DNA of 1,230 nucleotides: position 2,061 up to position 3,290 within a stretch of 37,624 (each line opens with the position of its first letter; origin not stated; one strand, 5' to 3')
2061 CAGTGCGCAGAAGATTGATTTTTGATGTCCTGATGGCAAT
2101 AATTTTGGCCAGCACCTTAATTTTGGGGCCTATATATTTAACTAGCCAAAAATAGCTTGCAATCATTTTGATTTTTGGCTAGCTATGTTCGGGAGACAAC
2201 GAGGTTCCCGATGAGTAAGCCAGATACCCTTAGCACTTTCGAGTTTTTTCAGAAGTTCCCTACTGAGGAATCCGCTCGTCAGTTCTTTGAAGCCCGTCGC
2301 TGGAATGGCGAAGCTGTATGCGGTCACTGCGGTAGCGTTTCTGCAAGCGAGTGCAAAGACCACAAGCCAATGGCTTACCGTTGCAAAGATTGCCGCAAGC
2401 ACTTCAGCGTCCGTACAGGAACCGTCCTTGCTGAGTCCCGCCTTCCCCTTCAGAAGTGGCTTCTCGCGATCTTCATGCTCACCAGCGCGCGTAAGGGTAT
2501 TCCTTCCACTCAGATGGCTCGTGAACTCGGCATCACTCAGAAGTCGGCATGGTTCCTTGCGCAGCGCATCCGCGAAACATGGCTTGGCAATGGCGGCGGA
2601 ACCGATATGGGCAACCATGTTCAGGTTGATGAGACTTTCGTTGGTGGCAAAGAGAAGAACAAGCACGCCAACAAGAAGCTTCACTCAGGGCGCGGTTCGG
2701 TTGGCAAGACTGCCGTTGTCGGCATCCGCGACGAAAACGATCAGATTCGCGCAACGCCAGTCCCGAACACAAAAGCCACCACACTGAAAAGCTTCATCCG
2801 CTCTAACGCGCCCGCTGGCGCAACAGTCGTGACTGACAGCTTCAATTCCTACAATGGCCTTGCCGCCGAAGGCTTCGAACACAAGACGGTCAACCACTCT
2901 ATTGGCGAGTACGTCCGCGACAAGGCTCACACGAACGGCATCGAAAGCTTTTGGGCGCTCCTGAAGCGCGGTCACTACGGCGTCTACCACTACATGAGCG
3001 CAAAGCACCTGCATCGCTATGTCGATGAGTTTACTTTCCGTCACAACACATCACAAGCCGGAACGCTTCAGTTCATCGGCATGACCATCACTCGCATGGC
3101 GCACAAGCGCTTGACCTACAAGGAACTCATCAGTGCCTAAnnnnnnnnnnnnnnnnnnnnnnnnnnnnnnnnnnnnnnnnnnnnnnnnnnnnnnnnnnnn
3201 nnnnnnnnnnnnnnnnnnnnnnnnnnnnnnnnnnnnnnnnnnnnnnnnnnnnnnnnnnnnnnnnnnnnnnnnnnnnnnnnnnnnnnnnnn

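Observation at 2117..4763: Intact IS1595-family element carrying a three-gene cargo module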

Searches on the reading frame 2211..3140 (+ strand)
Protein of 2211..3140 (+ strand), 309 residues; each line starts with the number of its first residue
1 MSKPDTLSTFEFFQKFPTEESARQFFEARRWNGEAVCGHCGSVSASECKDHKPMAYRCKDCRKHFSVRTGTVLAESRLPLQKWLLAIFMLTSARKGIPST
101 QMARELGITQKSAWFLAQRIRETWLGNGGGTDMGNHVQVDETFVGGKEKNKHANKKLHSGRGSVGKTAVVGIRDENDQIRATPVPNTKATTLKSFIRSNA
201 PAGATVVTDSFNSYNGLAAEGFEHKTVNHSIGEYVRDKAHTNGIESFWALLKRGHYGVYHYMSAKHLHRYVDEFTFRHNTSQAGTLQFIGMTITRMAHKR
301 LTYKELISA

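Call 4: search_protein_families(library=pfam, proteins=[window:2211-3140:+], max_evalue=1)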
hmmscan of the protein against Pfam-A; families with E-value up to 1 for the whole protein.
window:2211-3140:+ (309 aa): 7 families
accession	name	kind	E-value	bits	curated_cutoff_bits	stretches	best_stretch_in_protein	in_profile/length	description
PF12762.13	DDE_Tnp_IS1595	-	8.1e-42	143.3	27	1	135-279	4-153/153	ISXO2-like transposase domain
PF12760.12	Zn_ribbon_IS1595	-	9.8e-09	35.5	25.4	1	17-64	1-46/46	Transposase zinc-ribbon domain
PF09809.14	MRP-L27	-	0.0029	18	25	1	150-225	11-82/97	Mitochondrial ribosomal protein L27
PF13610.12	DDE_Tnp_IS240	-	0.012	16.2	27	1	191-275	47-130/139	DDE domain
PF14901.11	Jiv90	-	0.041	14.5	27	1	35-83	5-54/90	Cleavage inducing molecular chaperone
PF09723.15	Zn_ribbon_8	-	0.25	11.8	34.4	0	56-68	6-18/41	Zinc ribbon domain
PF13408.12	Zn_ribbon_recom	-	0.33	11.8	25.3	1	36-64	7-35/58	Recombinase zinc beta ribbon domain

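Call 5: search_protein_families(library=ncbifam, proteins=[window:2211-3140:+], max_evalue=1)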
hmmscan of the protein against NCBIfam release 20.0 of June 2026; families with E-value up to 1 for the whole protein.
window:2211-3140:+ (309 aa): 5 families
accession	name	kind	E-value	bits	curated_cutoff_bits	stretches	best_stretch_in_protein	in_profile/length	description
NF033547.1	transpos_IS1595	equivalog_domain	1.8e-57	194.7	75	1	76-280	2-214/215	IS1595 family transposase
NF033558.1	transpos_IS1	equivalog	0.00071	19.6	100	1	50-225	16-168/199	IS1 family transposase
NF033587.1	transpos_IS6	equivalog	0.017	14.8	125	1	192-280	114-200/202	IS6 family transposase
NF033550.5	transpos_ISL3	equivalog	0.019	14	180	1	56-222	50-198/370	ISL3 family transposase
NF012026.0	PRK15482.1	equivalog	0.13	11.7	408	1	92-164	30-95/285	HTH-type transcriptional regulator MurR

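Call 75: find_homologous_proteins(query=window:2211-3140:+, max_evalue=1e-30)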
Query window:2211-3140:+ (309 aa): 7859 proteins with E <= 1e-30 among 8000 candidates; the best 120 are listed.
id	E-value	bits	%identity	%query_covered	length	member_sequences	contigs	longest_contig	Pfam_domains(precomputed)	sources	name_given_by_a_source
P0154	3.5e-210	714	100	100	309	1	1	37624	PF12760.13,PF12762.14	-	-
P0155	9.8e-195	664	92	100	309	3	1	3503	PF12760.13,PF12762.14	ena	-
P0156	1.5e-186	637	87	100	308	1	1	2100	PF12760.13,PF12762.14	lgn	-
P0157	8.5e-177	605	87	100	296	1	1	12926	PF12760.13,PF12762.14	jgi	-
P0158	1.4e-173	594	82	99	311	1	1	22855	PF12760.13,PF12762.14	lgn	-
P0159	3.6e-172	590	81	100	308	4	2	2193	PF12760.13,PF12762.14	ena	-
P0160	1.9e-170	584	81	99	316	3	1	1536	PF12760.13,PF12762.14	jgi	jgi:transposase-like protein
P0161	8.2e-169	579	81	99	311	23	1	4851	PF12760.13,PF12762.14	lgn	-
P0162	1.7e-168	578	79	100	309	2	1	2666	PF12760.13,PF12762.14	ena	-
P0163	2.3e-168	577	81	99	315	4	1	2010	PF12760.13,PF12762.14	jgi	jgi:transposase-like protein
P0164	3.5e-168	576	80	99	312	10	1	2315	PF12760.13,PF12762.14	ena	-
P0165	6.0e-168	576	81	99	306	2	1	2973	PF12760.13,PF12762.14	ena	-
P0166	1.3e-167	575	79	99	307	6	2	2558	PF12760.13,PF12762.14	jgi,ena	jgi:transposase-like protein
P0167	1.9e-167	574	80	98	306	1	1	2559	PF12760.13,PF12762.14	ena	-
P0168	2.2e-167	574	79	99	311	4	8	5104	PF12760.13,PF12762.14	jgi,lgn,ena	-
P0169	3.8e-167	573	79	100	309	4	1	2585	PF12760.13,PF12762.14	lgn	-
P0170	3.9e-167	573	80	98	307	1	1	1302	PF12760.13,PF12762.14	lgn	-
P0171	6.1e-167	572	79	98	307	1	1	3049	PF12760.13,PF12762.14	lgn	-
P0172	6.6e-167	572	79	100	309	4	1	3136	PF12760.13,PF12762.14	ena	-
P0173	1.1e-166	572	80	99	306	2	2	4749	PF12760.13,PF12762.14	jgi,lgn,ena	-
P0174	1.3e-166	571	79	98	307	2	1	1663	PF12760.13,PF12762.14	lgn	-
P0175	1.4e-166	571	80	98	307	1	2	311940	PF12760.13,PF12762.14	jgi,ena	-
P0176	6.4e-166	569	79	99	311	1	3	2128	PF12760.13,PF12762.14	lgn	-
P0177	6.6e-166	569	78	99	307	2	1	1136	PF12760.13,PF12762.14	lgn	-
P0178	9.3e-166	569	78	99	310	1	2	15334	PF12760.13,PF12762.14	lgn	-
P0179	1.1e-165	568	79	99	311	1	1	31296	PF12760.13,PF12762.14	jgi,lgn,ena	jgi:transposase-like protein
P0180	1.3e-165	568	79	100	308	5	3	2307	PF12760.13,PF12762.14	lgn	-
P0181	1.5e-165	568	78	99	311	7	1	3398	PF12760.13,PF12762.14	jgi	-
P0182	1.8e-165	568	78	100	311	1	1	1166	PF12760.13,PF12762.14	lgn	-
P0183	2.8e-165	567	79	99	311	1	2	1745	PF12760.13,PF12762.14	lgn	-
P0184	4.4e-165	566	79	99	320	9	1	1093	PF12760.13,PF12762.14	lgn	-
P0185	1.8e-164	564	78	99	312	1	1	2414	PF12760.13,PF12762.14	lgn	-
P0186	2.6e-164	564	79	99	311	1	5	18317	PF12760.13,PF12762.14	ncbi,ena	-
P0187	3.4e-164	563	78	99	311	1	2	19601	PF12760.13,PF12762.14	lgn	-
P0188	3.4e-164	563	77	100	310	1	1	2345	PF12760.13,PF12762.14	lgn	-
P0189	3.8e-164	563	78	100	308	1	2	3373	PF12760.13,PF12762.14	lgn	-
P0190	4.2e-164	563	78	100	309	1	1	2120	PF12760.13,PF12762.14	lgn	-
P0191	4.8e-164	563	78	99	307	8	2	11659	PF12760.13,PF12762.14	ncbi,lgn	ncbi:MAG: IS1595 family transposase [Sulfitobacter sp.]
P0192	7.1e-164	562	78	99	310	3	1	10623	PF12760.13,PF12762.14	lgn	-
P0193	9.8e-164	562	78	99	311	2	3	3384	PF12760.13,PF12762.14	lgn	-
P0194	1.1e-163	562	78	99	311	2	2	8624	PF12760.13,PF12762.14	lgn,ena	-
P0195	1.4e-163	561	78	99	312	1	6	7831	PF12760.13,PF12762.14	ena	-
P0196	1.9e-163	561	77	99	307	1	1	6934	PF12760.13,PF12762.14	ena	-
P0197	2.1e-163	561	78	99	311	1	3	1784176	PF12760.13,PF12762.14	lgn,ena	-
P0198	2.8e-163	560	79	99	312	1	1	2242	PF12760.13,PF12762.14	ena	-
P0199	4.0e-163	560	77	99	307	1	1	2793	PF12760.13,PF12762.14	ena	-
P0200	1.2e-162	558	78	99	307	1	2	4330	PF12760.13,PF12762.14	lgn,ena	-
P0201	1.7e-162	558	78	100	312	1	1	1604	PF12760.13,PF12762.14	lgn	-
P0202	2.2e-162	557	77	100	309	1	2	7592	PF12760.13,PF12762.14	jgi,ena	-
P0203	2.3e-162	557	76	100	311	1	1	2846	PF12760.13,PF12762.14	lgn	-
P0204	2.4e-162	557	78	100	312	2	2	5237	PF12760.13,PF12762.14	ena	-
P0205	2.7e-162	557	77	100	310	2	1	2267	PF12760.13,PF12762.14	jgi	-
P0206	3.7e-162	557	78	99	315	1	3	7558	PF12760.13,PF12762.14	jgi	jgi:transposase-like protein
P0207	5.9e-162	556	76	100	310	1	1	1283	PF12760.13,PF12762.14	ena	-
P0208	8.1e-162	556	77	100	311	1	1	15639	PF12760.13,PF12762.14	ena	-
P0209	1.2e-161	555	77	100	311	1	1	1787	PF12760.13,PF12762.14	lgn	-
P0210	1.8e-161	554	76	99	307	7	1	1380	PF12760.13,PF12762.14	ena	-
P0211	2.2e-161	554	77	99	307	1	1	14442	PF12760.13,PF12762.14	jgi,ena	jgi:transposase-like protein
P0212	2.6e-161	554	77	99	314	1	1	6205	PF12760.13,PF12762.14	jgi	-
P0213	2.6e-161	554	78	99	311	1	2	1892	PF12760.13,PF12762.14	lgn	-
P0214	3.3e-161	554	76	99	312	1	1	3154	PF12760.13,PF12762.14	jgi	-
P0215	3.5e-161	554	94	83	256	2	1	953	PF12762.14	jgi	jgi:transposase-like protein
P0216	3.9e-161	553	77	99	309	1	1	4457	PF12760.13,PF12762.14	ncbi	ncbi:MAG: IS1595 family transposase [Pseudomonadota bacterium]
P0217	2.4e-160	551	76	99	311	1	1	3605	PF12760.13,PF12762.14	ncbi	-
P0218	2.4e-160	551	77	99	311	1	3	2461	PF12760.13,PF12762.14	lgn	-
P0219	4.1e-160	550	74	99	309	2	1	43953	PF12760.13,PF12762.14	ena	-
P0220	5.5e-160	550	76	100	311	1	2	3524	PF12760.13,PF12762.14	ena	-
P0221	5.7e-160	550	76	99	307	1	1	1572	PF12760.13,PF12762.14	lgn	-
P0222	6.7e-160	549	78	99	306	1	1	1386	PF12760.13,PF12762.14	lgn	-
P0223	7.4e-160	549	75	100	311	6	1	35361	PF12760.13,PF12762.14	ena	-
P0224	9.3e-160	549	76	99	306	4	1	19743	PF12760.13,PF12762.14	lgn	-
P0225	9.9e-160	549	76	99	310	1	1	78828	PF12760.13,PF12762.14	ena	-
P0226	9.9e-160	549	76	99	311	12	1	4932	PF12760.13,PF12762.14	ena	-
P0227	4.1e-159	547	76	99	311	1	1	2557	PF12760.13,PF12762.14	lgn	-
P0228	4.7e-159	547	76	98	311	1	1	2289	PF12760.13,PF12762.14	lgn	-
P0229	4.8e-159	547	77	99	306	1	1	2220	PF12760.13,PF12762.14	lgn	-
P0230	8.4e-159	546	75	99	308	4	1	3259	PF12760.13,PF12762.14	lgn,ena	-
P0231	8.5e-159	546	76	99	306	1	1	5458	PF12760.13,PF12762.14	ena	-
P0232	1.5e-158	545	77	99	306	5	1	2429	PF12760.13,PF12762.14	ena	-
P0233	2.0e-158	544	76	99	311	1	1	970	PF12760.13,PF12762.14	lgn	-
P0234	3.3e-158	544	75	99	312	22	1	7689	PF12760.13,PF12762.14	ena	-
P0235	3.5e-158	544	76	99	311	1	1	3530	PF12760.13,PF12762.14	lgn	-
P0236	3.6e-158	544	75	99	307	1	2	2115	PF12760.13,PF12762.14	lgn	-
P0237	4.2e-158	543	76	99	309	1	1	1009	PF12760.13,PF12762.14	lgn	-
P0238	5.6e-158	543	76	99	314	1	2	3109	PF12760.13,PF12762.14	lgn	-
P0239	5.7e-158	543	73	100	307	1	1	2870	PF12760.13,PF12762.14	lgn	-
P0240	1.2e-157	542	74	100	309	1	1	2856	PF12760.13,PF12762.14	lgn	-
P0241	1.3e-157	542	75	99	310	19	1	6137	PF12760.13,PF12762.14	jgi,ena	-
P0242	1.4e-157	542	76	99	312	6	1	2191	PF12760.13,PF12762.14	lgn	-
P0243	1.7e-157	541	76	99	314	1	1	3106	PF12760.13,PF12762.14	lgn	-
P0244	1.8e-157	541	74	99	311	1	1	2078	PF12760.13,PF12762.14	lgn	-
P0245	1.9e-157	541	75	99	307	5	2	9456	PF12760.13,PF12762.14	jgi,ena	-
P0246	1.9e-157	541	77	99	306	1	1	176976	PF12760.13,PF12762.14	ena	-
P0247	2.4e-157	541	75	99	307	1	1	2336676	PF12760.13,PF12762.14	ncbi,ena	-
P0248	3.0e-157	541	74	99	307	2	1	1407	PF12760.13,PF12762.14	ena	-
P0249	3.6e-157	540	75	99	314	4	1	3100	PF12760.13,PF12762.14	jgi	-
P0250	3.7e-157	540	75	100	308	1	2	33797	PF12760.13,PF12762.14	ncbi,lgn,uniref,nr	ncbi:IS1595 family transposase [Amaricoccus sp.]|uniref:IS1595 family transposase n=1 Tax=Amaricoccu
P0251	4.3e-157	540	76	98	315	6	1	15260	PF12760.13,PF12762.14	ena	-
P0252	4.5e-157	540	72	100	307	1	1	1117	PF12760.13,PF12762.14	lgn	-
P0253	4.5e-157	540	76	99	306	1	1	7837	PF12760.13,PF12762.14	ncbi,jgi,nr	ncbi:MAG: IS1595 family transposase [Parvularcula sp.]|jgi:transposase-like protein|nr:IS1595 family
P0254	4.8e-157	540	76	100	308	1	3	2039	PF12760.13,PF12762.14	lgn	-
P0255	4.9e-157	540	74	98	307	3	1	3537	PF12760.13,PF12762.14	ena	-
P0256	5.3e-157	540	75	99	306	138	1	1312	PF12760.13,PF12762.14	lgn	-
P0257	5.6e-157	540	75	99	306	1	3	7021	PF12760.13,PF12762.14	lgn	-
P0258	6.3e-157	540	74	100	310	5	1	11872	PF12760.13,PF12762.14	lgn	-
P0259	8.1e-157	539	74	99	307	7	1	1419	PF12760.13,PF12762.14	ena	-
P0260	9.4e-157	539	76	100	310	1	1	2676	PF12760.13,PF12762.14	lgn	-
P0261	1.3e-156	539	75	99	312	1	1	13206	PF12760.13,PF12762.14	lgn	-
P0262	1.3e-156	538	75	100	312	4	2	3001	PF12760.13,PF12762.14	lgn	-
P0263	1.4e-156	538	76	99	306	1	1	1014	PF12760.13,PF12762.14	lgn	-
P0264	1.5e-156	538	75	99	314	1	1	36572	PF12760.13,PF12762.14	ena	-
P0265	2.0e-156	538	76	98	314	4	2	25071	PF12760.13,PF12762.14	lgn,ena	-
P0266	2.2e-156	538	75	99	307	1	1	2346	PF12760.13,PF12762.14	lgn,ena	-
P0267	3.1e-156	537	73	99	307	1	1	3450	PF12760.13,PF12762.14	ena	-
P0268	3.4e-156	537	75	99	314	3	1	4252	PF12760.13,PF12762.14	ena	-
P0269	3.5e-156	537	75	100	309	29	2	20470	PF12760.13,PF12762.14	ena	-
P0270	3.5e-156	537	73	100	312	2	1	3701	PF12760.13,PF12762.14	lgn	-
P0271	3.8e-156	537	76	99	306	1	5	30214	PF12760.13,PF12762.14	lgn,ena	-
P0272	4.2e-156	537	72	99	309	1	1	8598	PF12760.13,PF12762.14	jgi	jgi:transposase-like protein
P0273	4.8e-156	537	73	99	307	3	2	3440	PF12760.13,PF12762.14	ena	-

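Call 77: find_encoding_contigs(protein=P0158, flank=4500, max_places=4)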
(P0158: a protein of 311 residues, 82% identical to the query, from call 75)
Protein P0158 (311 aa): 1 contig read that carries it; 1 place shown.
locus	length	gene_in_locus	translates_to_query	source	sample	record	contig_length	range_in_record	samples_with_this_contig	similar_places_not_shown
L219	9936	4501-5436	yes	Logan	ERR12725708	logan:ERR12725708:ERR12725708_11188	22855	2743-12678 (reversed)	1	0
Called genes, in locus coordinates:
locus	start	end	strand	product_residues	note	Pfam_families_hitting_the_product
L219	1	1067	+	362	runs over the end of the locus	-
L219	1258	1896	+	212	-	PF00353:HemolysinCabind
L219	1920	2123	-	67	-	PF08410:DUF1737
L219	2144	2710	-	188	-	PF07298:NnrU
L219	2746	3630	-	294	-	PF03328:HpcH_HpaI, PF15617:C-C_Bond_Lyase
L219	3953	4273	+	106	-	-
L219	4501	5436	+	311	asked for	PF12760:Zn_ribbon_IS1595, PF12762:DDE_Tnp_IS1595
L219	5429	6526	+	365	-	PF13310:Virulence_RhuM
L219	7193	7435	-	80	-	-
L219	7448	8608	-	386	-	PF13692:Glyco_trans_1_4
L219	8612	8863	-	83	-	-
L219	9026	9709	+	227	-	PF03567:Sulfotransfer_2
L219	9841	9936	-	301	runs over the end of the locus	PF02678:Pirin, PF05726:Pirin_C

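Call 78: find_encoding_contigs(protein=P0175, flank=4500, max_places=4)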
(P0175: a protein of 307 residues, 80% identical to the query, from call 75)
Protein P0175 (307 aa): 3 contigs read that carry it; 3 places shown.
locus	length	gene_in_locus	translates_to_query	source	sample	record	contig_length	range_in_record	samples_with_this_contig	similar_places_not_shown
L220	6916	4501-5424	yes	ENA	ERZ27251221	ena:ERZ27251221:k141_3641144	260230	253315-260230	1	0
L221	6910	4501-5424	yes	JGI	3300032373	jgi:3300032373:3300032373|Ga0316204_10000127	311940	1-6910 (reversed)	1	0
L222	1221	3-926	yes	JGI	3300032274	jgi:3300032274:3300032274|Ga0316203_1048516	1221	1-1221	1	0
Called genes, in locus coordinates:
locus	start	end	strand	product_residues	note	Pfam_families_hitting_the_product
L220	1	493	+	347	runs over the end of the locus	PF00248:Aldo_ket_red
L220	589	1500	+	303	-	PF05853:BKACE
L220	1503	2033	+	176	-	-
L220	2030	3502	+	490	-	PF02737:3HCDH_N, PF00725:3HCDH, PF13279:4HBT_2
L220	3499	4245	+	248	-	PF00106:adh_short, PF01370:Epimerase, PF13561:adh_short_C2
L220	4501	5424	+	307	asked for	PF12760:Zn_ribbon_IS1595, PF12762:DDE_Tnp_IS1595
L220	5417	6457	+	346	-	PF26567:BstA_C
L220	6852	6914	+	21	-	?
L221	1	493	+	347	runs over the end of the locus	PF00248:Aldo_ket_red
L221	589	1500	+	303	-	PF05853:BKACE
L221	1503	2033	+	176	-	-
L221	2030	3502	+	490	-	PF02737:3HCDH_N, PF00725:3HCDH, PF13279:4HBT_2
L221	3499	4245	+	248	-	PF00106:adh_short, PF01370:Epimerase, PF13561:adh_short_C2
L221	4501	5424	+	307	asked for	PF12760:Zn_ribbon_IS1595, PF12762:DDE_Tnp_IS1595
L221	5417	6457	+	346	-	PF26567:BstA_C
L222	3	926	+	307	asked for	PF12760:Zn_ribbon_IS1595, PF12762:DDE_Tnp_IS1595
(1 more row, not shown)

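Call 79: find_encoding_contigs(protein=P0197, flank=4500, max_places=5)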
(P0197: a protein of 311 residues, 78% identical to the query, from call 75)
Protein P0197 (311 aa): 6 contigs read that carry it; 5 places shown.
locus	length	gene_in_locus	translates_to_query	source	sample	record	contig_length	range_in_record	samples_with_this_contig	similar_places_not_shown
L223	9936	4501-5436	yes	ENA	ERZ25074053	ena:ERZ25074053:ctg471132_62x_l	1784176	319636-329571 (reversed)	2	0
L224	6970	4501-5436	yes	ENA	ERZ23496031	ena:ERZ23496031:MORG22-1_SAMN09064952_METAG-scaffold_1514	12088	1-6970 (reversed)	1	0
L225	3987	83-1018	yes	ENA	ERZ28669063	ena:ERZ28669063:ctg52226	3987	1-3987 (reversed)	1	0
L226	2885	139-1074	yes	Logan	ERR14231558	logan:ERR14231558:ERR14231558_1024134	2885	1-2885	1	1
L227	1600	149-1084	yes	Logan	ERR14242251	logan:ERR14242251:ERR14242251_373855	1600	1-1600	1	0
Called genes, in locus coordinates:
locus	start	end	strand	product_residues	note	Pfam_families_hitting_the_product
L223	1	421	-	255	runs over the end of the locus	PF02899:Phage_int_SAM_1 (weak), PF00589:Phage_integrase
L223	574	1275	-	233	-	PF04340:DUF484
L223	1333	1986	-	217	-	PF00923:TAL_FSA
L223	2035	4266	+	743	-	PF17764:PriA_3primeBD, PF04851:ResIII (weak), PF00270:DEAD, PF18319:Zn_ribbon_PriA, PF18074:PriA_C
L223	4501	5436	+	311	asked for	PF12760:Zn_ribbon_IS1595, PF12762:DDE_Tnp_IS1595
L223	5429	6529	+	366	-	PF13310:Virulence_RhuM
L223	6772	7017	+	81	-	-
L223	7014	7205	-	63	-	-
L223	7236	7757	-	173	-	PF13358:DDE_3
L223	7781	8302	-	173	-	PF13384:HTH_23, PF13518:HTH_28, PF13551:HTH_29, PF13565:HTH_32, PF13592:HTH_33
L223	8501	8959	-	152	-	-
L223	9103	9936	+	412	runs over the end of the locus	PF07690:MFS_1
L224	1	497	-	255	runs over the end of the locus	PF02899:Phage_int_SAM_1 (weak), PF00589:Phage_integrase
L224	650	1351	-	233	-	PF04340:DUF484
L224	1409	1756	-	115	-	PF00923:TAL_FSA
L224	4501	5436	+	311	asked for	PF12760:Zn_ribbon_IS1595, PF12762:DDE_Tnp_IS1595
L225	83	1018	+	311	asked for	PF12760:Zn_ribbon_IS1595, PF12762:DDE_Tnp_IS1595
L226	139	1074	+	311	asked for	PF12760:Zn_ribbon_IS1595, PF12762:DDE_Tnp_IS1595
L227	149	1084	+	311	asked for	PF12760:Zn_ribbon_IS1595, PF12762:DDE_Tnp_IS1595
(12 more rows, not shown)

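Call 81: search_protein_families(library=padloc, proteins=[L219:5429-6523:+, L223:5429-6526:+, L223:6772-7014:+, L223:7014-7205:-], max_evalue=0.01)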
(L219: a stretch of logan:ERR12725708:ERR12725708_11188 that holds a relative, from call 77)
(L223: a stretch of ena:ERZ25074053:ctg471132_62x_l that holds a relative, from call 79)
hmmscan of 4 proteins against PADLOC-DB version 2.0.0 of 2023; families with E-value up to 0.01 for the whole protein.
L219:5429-6523:+ (365 aa): 37 families (the best 25 are shown)
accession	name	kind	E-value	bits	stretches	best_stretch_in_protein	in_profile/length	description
PDLC04851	PDC-S05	-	8.1e-100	332.2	1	40-354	9-330/342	-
PDLC04852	PDC-S05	-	3.6e-86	287.2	1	56-343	24-319/346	-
PDLC04853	PDC-S05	-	7.4e-86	286.3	1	42-343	7-313/336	-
PDLC04864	PDC-S05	-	5.6e-84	279.7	1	103-342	13-253/277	-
PDLC04868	PDC-S05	-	1.3e-73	246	1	63-344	26-320/335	-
PDLC04843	PDC-S05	-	4.6e-69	231.1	1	42-343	7-309/330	-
PDLC04871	PDC-S05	-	7.9e-58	194.4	1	63-334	151-435/468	-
PDLC04870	PDC-S05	-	1.9e-52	175.7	1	40-237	8-209/214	-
PDLC04854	PDC-S05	-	8.1e-42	141.3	1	54-188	15-155/212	-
PDLC04876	PDC-S05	-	2.3e-41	139.4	1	42-194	9-169/174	-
PDLC04965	PDC-S23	-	6.8e-41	138.7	1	43-194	7-162/327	-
PDLC04872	PDC-S05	-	8.8e-40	134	1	60-176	22-144/152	-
PDLC04964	PDC-S23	-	3.6e-39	132.8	1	61-195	22-162/331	-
PDLC04858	PDC-S05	-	6.8e-38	127.5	1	42-165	6-130/138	-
PDLC04879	PDC-S05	-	2.1e-36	123.9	1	41-189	5-151/285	-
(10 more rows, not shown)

L223:5429-6526:+ (366 aa): 37 families (the best 25 are shown)
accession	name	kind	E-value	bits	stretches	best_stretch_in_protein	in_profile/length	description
PDLC04851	PDC-S05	-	1.2e-103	344.8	1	40-351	9-329/342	-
PDLC04852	PDC-S05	-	3.5e-90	300.4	1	42-345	12-321/346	-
PDLC04853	PDC-S05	-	5.4e-90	299.9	1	41-344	6-314/336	-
PDLC04864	PDC-S05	-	3.1e-89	296.9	1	103-352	13-262/277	-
PDLC04868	PDC-S05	-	4.2e-78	260.8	1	63-343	26-319/335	-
PDLC04843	PDC-S05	-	3.4e-73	244.7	1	40-344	5-310/330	-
PDLC04871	PDC-S05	-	6.1e-61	204.7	1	63-338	151-439/468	-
PDLC04870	PDC-S05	-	9.5e-53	176.7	1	40-237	8-209/214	-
PDLC04854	PDC-S05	-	1.9e-41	140.1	1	42-181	5-148/212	-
PDLC04965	PDC-S23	-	2.4e-41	140.2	1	41-194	5-162/327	-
PDLC04876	PDC-S05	-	5.6e-41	138.2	1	40-194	7-169/174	-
PDLC04964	PDC-S23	-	5.7e-39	132.2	1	61-175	22-142/331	-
PDLC04872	PDC-S05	-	6.2e-39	131.2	1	60-175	22-143/152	-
PDLC04879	PDC-S05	-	1.1e-36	124.8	1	40-190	4-152/285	-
PDLC04963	PDC-S23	-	1.5e-36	124.5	1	56-180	15-133/312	-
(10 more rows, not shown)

L223:6772-7014:+ (81 aa): 1 family
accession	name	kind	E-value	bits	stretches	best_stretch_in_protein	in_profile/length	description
PDLC03478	REase_II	-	0.0023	15.7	1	24-78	103-158/219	Type II restriction enzyme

L223:7014-7205:- (63 aa): 0 families
